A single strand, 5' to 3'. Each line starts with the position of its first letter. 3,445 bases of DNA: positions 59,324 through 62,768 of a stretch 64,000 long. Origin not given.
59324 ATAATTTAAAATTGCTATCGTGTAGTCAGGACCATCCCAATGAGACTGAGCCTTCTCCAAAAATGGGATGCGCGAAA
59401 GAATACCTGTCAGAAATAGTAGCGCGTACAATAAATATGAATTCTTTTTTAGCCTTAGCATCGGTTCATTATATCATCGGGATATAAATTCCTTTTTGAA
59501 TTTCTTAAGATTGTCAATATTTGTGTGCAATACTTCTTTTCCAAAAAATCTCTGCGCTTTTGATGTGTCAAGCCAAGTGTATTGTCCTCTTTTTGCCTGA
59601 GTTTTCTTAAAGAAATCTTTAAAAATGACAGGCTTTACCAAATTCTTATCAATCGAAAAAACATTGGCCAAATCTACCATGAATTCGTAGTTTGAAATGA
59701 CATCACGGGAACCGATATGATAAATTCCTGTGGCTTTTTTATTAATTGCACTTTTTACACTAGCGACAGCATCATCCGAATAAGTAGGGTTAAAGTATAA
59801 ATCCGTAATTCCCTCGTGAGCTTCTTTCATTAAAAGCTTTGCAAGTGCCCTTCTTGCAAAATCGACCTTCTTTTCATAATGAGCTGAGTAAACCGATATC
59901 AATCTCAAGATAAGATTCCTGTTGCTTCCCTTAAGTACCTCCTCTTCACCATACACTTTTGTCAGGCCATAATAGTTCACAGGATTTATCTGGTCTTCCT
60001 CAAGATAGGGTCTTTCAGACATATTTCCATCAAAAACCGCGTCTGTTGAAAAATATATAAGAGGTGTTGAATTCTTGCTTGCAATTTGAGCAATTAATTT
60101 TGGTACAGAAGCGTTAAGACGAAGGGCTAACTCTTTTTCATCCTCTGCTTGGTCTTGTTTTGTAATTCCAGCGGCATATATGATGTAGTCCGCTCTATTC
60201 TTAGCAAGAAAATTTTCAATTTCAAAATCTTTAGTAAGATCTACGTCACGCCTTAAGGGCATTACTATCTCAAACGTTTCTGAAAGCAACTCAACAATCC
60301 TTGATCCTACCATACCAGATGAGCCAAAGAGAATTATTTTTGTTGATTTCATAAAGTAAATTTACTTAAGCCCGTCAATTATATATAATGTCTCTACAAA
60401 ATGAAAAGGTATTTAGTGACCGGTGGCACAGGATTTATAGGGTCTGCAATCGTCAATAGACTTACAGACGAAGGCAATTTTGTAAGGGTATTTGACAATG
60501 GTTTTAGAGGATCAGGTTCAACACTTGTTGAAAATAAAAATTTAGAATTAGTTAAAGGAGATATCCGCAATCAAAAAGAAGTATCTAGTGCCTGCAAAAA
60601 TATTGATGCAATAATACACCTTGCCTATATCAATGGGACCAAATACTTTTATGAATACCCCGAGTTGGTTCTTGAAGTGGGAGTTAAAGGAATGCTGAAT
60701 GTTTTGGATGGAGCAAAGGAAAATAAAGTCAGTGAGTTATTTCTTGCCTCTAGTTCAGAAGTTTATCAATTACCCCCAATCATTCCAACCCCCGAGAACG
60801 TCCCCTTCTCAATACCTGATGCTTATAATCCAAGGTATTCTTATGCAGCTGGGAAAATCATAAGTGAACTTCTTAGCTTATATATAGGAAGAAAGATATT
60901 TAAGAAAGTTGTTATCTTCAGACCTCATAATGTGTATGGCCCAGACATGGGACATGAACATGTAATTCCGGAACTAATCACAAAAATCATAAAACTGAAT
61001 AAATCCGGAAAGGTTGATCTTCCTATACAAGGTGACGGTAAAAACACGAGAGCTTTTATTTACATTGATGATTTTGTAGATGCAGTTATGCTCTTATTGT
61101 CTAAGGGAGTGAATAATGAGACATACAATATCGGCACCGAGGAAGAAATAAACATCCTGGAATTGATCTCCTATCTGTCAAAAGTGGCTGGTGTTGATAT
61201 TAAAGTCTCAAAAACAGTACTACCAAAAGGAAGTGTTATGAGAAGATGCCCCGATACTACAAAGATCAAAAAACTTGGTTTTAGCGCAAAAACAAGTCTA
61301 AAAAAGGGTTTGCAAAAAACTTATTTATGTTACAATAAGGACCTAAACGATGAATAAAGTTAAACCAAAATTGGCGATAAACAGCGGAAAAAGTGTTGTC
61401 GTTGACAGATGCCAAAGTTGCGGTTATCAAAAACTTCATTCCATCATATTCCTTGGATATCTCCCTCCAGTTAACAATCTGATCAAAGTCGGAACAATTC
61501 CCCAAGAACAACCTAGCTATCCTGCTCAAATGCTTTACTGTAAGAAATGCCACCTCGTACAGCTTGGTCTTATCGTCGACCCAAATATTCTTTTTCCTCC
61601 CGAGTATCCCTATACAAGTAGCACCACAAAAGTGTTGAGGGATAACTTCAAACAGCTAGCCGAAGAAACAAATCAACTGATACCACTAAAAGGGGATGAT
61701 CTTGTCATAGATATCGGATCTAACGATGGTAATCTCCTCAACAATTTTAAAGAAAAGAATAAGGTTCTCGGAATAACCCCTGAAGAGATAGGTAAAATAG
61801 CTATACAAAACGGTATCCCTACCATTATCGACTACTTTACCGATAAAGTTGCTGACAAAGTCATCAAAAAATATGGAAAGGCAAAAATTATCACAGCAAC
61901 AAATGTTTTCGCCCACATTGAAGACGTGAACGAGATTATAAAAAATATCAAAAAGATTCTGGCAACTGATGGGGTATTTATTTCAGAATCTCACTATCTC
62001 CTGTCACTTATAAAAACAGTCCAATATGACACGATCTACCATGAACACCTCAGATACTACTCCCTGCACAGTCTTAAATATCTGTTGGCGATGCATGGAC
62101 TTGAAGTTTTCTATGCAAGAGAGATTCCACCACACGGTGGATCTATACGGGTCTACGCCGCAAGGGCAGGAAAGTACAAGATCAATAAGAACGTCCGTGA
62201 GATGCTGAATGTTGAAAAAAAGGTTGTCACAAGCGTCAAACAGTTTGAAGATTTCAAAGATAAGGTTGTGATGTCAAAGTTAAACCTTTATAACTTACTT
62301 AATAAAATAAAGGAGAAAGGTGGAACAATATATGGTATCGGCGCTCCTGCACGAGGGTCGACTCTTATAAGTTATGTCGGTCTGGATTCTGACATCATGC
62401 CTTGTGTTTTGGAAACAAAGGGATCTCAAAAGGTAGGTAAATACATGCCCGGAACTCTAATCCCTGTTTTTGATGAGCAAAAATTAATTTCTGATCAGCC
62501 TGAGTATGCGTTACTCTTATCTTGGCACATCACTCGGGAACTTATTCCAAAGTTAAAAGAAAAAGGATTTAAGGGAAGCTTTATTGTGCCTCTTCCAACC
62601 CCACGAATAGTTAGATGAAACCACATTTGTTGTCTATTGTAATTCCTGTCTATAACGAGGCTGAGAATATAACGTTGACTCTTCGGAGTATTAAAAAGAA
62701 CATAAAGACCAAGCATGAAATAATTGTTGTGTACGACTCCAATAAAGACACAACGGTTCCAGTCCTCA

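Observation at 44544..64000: A ~20-kb glycosylation island with ~5 GT-C polytopic transferases and five Dpm1-like polyprenyl-phosphate sugar synthases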

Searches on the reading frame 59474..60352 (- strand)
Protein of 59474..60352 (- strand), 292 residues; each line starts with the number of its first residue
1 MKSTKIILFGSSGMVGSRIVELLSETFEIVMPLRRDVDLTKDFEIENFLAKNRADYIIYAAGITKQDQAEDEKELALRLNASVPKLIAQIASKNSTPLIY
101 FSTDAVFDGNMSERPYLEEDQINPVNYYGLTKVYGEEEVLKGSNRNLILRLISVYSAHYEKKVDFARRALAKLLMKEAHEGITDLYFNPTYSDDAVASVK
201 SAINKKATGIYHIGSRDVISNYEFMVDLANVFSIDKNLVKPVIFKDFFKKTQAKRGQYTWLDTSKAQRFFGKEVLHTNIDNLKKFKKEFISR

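Call 4: search_protein_families(library=pfam, proteins=[window:59474-60352:-], max_evalue=0.01)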
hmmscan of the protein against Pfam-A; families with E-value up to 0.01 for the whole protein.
window:59474-60352:- (292 aa): 3 families
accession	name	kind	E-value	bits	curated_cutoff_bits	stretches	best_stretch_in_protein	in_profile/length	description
PF04321.23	RmlD_sub_bind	-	1.4e-54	185.6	27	1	5-274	2-271/287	RmlD substrate binding domain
PF01370.27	Epimerase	-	1.8e-18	67.2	20.9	1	6-181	1-196/240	NAD dependent epimerase/dehydratase family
PF16363.11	GDP_Man_Dehyd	-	1.7e-05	24.9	27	1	37-175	59-202/332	GDP-mannose 4,6 dehydratase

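Call 33: search_protein_families(library=ncbifam, proteins=[window:59474-60352:-], max_evalue=0.00001)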
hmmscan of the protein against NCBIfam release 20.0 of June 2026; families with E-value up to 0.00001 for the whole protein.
window:59474-60352:- (292 aa): 5 families
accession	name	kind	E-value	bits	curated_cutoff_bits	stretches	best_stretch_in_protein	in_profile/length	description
TIGR01214.1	rmlD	equivalog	6.3e-54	183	224.05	1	5-275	1-272/285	dTDP-4-dehydrorhamnose reductase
NF007440.0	PRK09987.1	equivalog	3.9e-25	88.8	308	1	5-272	2-277/299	dTDP-4-dehydrorhamnose reductase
TIGR02197.1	heptose_epim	equivalog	1.2e-08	34.5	274.6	1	39-269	46-293/316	ADP-glyceromanno-heptose 6-epimerase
NF047922.1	GDPFucSynFcl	equivalog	4.5e-08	32.9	500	1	3-63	2-63/308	GDP-L-fucose synthase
TIGR01179.1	galE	equivalog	1e-07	31.1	262.3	1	38-174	55-196/332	UDP-glucose 4-epimerase GalE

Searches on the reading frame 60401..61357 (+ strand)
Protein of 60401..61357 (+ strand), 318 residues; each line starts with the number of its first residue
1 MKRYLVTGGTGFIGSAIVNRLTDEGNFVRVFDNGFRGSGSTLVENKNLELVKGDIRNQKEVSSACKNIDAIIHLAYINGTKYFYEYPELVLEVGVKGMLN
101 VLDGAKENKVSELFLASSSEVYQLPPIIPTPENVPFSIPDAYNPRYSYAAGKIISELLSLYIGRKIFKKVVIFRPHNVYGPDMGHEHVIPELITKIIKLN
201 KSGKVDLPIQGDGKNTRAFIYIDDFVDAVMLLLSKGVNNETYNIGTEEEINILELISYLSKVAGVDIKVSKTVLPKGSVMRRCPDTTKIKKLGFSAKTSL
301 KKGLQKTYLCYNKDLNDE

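Call 4: search_protein_families(library=pfam, proteins=[window:60401-61357:+], max_evalue=0.01)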
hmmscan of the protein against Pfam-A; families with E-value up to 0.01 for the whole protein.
window:60401-61357:+ (318 aa): 10 families
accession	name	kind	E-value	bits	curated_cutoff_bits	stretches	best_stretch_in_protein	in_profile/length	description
PF01370.27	Epimerase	-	1.7e-47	162.3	20.9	1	5-245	2-240/240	NAD dependent epimerase/dehydratase family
PF16363.11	GDP_Man_Dehyd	-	1.9e-40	139.8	27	1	5-307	1-332/332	GDP-mannose 4,6 dehydratase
PF01073.25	3Beta_HSD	-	7e-23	81.5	22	1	5-232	1-228/280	3-beta hydroxysteroid dehydrogenase/isomerase family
PF02719.21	Polysacc_synt_2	-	9.3e-11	41.9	20.2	1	5-118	2-128/293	Polysaccharide biosynthesis protein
PF13460.12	NAD_binding_10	-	4.1e-10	40.2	27.2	1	8-123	1-103/184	NAD(P)H-binding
PF07993.18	NAD_binding_4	-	4.2e-07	29.8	20.1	0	52-180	67-209/258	Male sterility protein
PF05368.20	NmrA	-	4.7e-06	26.8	27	1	3-74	4-76/298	NmrA-like family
PF04321.23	RmlD_sub_bind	-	0.00019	21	27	1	4-181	3-154/287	RmlD substrate binding domain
PF08659.16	KR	-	0.0019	18.5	22.6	0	4-110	3-128/180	KR domain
PF00106.31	adh_short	-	0.0031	17.4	26.6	1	4-70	3-73/195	short chain dehydrogenase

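Call 33: search_protein_families(library=ncbifam, proteins=[window:60401-61357:+], max_evalue=0.00001)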
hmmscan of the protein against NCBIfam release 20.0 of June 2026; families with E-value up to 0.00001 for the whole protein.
window:60401-61357:+ (318 aa): 27 families (the best 25 are shown)
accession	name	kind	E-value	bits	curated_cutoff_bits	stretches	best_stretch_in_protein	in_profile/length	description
TIGR04180.1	EDH_00030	hypoth_equivalog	4.4e-43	147.4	475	1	5-292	2-289/297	NAD-dependent 4,6-dehydratase LegB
TIGR01181.1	dTDP_gluc_dehyt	equivalog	3.2e-39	134.9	365.1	1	3-313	1-313/321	dTDP-glucose 4,6-dehydratase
TIGR01179.1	galE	equivalog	4.2e-30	104.7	262.3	1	5-306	3-320/332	UDP-glucose 4-epimerase GalE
NF047922.1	GDPFucSynFcl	equivalog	4.1e-29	102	500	1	2-313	3-303/308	GDP-L-fucose synthase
TIGR02197.1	heptose_epim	equivalog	3e-22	79.2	274.6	1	5-271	2-268/316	ADP-glyceromanno-heptose 6-epimerase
NF011728.1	PRK15181.1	equivalog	1.8e-19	69.9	760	1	2-308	16-334/348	Vi polysaccharide biosynthesis UDP-N-acetylglucosaminuronic acid C-4 epimerase TviC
NF042422.1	oxyalk_red_OleD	equivalog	8.1e-19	68.2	580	1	4-264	3-251/329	2-alkyl-3-oxoalkanoate reductase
TIGR03466.1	HpnA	hypoth_equivalog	1.3e-18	67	367.65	1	3-268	2-251/327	hopanoid-associated sugar epimerase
NF007490.0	PRK10084.1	subfamily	6e-18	64.9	649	1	4-262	3-276/361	dTDP-glucose 4,6-dehydratase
NF007582.0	PRK10217.1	equivalog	8.8e-18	64.5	698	1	1-259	1-266/355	dTDP-glucose 4,6-dehydratase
NF008872.0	PRK11908.1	equivalog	2e-17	63.3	294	1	1-262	1-270/349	bifunctional UDP-4-keto-pentose/UDP-xylose synthase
NF042423.1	oxyalk_red_Shew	equivalog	5e-17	62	580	1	2-231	9-219/331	2-alkyl-3-oxoalkanoate reductase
NF007956.0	PRK10675.1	subfamily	1.5e-16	60.5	394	1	3-304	2-322/338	UDP-glucose 4-epimerase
NF052578.1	StrlDmthSdmBMthl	equivalog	1.6e-14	54.4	600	1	5-266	4-248/328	sterol demethylase protein SdmB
TIGR03589.1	PseB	equivalog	4.5e-11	42.3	407.75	1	3-115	6-122/324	UDP-N-acetylglucosamine 4,6-dehydratase (inverting)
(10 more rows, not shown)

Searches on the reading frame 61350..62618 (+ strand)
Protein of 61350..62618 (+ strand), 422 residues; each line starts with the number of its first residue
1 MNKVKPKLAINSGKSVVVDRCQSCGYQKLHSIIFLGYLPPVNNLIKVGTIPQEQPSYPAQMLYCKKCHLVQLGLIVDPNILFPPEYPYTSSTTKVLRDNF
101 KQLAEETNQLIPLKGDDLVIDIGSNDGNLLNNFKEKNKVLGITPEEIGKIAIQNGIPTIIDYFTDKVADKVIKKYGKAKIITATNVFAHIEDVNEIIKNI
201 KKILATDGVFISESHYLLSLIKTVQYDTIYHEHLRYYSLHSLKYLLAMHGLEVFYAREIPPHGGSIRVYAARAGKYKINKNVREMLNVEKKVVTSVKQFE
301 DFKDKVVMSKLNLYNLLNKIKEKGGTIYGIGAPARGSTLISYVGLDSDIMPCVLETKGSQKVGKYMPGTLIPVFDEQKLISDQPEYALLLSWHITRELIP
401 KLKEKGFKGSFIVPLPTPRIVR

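Call 4: search_protein_families(library=pfam, proteins=[window:61350-62618:+], max_evalue=0.01)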
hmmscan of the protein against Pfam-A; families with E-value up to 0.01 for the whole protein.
window:61350-62618:+ (422 aa): 6 families
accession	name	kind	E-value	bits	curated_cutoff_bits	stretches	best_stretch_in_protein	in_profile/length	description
PF08484.17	Methyltransf_14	-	8.3e-40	136.6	23.5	1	262-416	3-160/160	C-methyltransferase C-terminal domain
PF13489.12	Methyltransf_23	-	7.9e-17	61.9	27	1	97-253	3-161/164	Methyltransferase domain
PF08421.16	Methyltransf_13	-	2.4e-14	53.7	31.3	1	21-82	1-62/62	Putative zinc binding domain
PF08242.18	Methyltransf_12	-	4.4e-05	24.6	30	1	120-210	1-98/98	Methyltransferase domain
PF13847.12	Methyltransf_31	-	0.0025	17.9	27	1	176-222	73-120/145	Methyltransferase domain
PF08241.18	Methyltransf_11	-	0.0094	17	21.2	0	121-211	2-94/95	Methyltransferase domain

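Call 33: search_protein_families(library=ncbifam, proteins=[window:61350-62618:+], max_evalue=0.00001)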
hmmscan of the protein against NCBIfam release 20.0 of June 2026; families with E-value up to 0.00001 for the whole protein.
window:61350-62618:+ (422 aa): 0 families
